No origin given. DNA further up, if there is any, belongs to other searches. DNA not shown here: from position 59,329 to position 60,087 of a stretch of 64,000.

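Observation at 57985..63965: Tandem array of an unrecognised small-protein gene family with conserved termini and a hypervariable core, abutting an assembly gap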

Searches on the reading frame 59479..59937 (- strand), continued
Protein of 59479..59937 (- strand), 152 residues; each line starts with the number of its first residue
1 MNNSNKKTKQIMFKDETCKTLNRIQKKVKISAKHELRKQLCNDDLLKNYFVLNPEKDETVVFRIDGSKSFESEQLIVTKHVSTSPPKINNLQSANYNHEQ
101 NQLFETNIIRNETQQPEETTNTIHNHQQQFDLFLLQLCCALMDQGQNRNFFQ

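Call 55: find_encoding_contigs(protein=P0010, flank=5000, max_places=3)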
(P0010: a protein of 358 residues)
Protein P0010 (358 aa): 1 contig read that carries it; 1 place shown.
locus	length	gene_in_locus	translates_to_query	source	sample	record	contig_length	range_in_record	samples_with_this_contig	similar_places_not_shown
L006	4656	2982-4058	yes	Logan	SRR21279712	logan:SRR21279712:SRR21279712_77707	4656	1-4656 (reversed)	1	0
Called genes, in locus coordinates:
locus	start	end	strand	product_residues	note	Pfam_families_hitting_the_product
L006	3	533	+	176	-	?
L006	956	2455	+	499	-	-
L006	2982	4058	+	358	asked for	-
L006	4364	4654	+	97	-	?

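Call 61: search_protein_families(library=pfam, proteins=[L001:923-2536:-], max_evalue=0.01)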
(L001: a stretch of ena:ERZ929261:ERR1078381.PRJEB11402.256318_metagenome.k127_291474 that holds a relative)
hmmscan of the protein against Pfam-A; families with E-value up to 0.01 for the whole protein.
L001:923-2536:- (537 aa): 0 families

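Call 64: find_homologous_proteins(query=A6, max_evalue=1)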
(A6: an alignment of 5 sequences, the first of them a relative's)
Query A6 (5 sequences) (339 aa, profile of the alignment): 4 proteins with E <= 1 among 4416 candidates.
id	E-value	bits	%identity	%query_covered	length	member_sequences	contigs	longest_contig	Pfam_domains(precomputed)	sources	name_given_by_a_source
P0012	1.8e-175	601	100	100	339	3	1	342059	-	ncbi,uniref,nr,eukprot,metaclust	ncbi:predicted protein [Naegleria gruberi]|uniref:Predicted protein n=1 Tax=Naegleria gruberi TaxID=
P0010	2.9e-152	525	51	96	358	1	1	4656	-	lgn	-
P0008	5.8e-62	228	44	19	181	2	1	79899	-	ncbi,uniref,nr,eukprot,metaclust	ncbi:predicted protein [Naegleria gruberi]|uniref:Predicted protein n=1 Tax=Naegleria gruberi TaxID=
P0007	2.1e-50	190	40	18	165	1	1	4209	-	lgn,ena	-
